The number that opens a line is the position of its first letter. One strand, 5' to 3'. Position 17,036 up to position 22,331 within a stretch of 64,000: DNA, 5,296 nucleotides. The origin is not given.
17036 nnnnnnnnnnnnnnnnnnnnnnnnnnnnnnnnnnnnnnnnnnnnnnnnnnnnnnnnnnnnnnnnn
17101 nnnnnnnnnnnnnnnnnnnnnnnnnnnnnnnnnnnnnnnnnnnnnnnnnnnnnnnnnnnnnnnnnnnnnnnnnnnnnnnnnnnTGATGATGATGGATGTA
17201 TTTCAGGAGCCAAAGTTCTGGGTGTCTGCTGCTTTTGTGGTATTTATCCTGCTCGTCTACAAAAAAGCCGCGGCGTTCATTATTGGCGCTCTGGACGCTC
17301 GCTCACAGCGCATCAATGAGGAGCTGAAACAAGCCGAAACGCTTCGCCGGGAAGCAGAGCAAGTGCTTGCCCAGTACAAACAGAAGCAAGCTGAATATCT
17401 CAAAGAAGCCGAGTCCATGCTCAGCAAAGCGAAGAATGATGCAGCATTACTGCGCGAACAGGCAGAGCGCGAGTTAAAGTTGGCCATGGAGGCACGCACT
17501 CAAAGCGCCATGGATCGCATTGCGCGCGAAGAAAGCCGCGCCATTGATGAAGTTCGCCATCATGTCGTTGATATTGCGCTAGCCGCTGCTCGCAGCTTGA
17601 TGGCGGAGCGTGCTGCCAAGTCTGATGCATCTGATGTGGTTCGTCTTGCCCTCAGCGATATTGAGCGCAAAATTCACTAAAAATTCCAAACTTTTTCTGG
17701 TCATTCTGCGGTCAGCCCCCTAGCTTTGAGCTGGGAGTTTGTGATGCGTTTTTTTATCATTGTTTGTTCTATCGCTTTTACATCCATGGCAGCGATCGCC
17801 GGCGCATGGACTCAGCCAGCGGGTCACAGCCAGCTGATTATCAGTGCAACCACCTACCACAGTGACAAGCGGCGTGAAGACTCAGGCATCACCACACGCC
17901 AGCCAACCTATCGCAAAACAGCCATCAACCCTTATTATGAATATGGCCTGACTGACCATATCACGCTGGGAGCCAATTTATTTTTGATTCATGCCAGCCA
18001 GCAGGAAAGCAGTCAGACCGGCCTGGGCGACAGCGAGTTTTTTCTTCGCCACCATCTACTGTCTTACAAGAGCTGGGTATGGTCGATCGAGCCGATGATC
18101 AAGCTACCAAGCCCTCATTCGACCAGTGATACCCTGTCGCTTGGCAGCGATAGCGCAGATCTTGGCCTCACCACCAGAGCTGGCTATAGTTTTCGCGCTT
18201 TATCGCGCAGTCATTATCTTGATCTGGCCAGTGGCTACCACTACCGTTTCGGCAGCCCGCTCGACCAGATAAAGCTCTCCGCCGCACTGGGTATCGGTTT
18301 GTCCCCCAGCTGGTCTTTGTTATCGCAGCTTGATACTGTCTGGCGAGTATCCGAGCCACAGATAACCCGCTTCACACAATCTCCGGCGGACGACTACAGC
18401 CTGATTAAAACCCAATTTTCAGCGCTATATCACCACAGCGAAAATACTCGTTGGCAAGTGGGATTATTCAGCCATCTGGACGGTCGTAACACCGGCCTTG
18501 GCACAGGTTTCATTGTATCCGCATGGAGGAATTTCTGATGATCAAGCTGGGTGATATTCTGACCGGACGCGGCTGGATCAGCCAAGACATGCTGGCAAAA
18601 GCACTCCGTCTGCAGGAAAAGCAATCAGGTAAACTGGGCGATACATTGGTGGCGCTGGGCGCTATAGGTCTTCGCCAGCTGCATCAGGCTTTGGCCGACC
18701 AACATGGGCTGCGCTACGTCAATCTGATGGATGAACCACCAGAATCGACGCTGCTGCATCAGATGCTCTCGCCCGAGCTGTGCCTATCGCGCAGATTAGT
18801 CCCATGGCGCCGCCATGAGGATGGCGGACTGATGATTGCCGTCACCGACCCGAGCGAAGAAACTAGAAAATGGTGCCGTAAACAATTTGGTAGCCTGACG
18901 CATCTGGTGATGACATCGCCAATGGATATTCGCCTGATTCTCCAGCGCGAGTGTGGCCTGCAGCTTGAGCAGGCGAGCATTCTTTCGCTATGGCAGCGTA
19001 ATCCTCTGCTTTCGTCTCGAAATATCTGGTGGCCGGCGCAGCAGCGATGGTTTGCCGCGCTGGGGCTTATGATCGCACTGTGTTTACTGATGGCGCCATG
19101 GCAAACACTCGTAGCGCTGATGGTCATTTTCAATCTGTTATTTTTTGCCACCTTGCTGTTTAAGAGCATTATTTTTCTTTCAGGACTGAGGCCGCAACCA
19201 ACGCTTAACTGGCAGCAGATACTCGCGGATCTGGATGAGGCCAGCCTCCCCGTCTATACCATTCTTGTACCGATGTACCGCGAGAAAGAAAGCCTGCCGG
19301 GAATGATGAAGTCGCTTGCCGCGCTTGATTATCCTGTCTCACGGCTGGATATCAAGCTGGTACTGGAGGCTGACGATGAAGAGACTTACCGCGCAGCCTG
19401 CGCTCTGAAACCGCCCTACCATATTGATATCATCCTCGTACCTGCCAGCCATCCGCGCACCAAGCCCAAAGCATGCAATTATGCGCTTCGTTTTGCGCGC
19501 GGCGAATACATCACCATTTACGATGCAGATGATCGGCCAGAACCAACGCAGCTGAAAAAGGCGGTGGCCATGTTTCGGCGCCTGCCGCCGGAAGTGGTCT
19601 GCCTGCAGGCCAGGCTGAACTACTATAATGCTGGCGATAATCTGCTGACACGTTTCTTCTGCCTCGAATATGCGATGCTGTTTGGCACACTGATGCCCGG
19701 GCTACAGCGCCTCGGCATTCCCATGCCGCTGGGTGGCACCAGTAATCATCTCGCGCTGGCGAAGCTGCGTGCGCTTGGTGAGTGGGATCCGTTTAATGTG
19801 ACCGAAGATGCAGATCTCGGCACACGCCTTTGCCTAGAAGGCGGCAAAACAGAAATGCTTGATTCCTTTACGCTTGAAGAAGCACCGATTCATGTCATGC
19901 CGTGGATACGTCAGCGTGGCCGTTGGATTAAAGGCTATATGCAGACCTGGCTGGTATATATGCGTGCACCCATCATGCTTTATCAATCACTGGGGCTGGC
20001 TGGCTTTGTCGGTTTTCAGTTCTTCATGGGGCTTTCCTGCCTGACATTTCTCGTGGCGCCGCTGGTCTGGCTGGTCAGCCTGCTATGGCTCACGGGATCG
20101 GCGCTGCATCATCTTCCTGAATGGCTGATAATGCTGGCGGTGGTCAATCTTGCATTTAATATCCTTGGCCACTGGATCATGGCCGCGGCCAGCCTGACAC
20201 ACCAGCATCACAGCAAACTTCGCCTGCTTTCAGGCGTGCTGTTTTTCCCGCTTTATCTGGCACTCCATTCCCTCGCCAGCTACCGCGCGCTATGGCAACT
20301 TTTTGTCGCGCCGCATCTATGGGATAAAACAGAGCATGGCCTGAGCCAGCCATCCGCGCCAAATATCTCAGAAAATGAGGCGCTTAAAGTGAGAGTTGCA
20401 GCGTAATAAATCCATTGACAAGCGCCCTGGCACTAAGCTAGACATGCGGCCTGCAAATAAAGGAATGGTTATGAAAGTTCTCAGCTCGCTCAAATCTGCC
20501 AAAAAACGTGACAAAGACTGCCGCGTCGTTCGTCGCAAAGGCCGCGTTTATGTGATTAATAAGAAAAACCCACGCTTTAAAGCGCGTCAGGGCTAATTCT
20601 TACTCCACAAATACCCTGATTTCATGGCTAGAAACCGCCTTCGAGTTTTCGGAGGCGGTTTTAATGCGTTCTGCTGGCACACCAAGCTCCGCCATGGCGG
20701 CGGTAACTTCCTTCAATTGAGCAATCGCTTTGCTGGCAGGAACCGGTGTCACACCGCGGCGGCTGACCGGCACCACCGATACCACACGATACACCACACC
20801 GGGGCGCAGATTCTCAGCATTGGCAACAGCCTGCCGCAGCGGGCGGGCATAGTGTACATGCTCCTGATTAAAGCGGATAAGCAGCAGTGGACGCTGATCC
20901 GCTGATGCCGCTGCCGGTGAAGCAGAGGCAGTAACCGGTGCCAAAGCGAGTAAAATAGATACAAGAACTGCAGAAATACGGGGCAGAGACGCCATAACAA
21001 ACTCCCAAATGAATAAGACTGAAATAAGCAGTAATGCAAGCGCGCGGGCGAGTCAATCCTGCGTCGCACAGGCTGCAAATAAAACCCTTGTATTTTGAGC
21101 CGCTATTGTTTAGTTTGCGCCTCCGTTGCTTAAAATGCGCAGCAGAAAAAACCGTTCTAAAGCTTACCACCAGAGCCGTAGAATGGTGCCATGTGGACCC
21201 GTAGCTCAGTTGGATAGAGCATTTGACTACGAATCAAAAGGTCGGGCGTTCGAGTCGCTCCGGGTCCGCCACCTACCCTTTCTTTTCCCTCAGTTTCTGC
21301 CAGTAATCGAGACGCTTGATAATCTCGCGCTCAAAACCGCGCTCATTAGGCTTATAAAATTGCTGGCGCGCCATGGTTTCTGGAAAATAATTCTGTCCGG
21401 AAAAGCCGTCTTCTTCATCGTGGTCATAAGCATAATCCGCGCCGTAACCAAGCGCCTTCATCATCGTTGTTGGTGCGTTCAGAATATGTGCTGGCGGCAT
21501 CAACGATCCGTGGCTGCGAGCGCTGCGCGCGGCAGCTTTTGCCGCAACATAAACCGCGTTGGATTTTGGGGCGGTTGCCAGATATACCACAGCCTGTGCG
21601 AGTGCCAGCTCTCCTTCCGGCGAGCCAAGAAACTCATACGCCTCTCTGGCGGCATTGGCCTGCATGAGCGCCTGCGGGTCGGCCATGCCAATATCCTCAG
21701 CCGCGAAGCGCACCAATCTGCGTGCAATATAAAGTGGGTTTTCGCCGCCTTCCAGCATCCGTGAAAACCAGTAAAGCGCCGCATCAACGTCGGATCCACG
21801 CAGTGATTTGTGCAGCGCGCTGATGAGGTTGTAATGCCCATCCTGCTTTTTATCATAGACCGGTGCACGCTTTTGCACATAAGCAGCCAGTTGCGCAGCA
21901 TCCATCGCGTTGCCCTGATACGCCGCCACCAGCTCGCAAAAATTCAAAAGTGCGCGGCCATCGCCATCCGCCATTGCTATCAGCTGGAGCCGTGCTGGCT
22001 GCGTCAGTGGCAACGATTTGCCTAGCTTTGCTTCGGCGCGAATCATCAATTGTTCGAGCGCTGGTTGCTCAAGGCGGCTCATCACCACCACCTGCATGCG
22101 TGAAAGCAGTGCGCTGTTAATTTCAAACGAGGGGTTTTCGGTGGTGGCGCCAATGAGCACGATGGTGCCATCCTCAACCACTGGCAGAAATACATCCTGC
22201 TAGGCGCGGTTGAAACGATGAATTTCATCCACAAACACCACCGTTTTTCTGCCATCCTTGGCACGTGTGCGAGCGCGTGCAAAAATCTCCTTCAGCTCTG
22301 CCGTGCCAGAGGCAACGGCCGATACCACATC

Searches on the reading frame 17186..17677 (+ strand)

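Call 49: search_protein_families(library=pfam, proteins=[window:17186-17677:+], max_evalue=0.00001)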
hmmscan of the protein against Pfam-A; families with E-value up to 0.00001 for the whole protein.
window:17186-17677:+ (164 aa): 2 families
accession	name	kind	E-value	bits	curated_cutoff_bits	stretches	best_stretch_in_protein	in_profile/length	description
PF00430.23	ATP-synt_B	-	8.6e-25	87.8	28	1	11-139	3-131/132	ATP synthase B/B' CF(0)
PF05405.19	Mt_ATP-synt_B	-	1e-09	38.7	21.7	1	12-128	18-134/163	Mitochondrial ATP synthase B chain precursor (ATP-synt_B)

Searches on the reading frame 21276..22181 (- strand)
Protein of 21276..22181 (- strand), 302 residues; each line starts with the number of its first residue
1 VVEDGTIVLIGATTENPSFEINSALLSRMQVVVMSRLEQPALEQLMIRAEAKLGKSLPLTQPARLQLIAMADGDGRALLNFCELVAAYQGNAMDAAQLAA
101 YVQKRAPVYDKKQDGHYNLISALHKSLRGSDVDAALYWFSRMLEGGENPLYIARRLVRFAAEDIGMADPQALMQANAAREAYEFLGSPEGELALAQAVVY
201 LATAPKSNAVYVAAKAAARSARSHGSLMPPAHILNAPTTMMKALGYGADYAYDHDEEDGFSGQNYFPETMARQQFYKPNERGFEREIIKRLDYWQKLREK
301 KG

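Call 49: search_protein_families(library=pfam, proteins=[window:21276-22181:-], max_evalue=0.00001)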
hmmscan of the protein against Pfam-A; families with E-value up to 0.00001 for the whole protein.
window:21276-22181:- (302 aa): 2 families
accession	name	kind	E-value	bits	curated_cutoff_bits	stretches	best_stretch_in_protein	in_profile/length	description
PF12002.13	MgsA_C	-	9.9e-68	227.7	27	1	129-294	1-166/167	MgsA AAA+ ATPase C terminal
PF16193.11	AAA_assoc_2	-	5.6e-20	71.8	34.3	1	56-128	4-81/81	AAA C-terminal domain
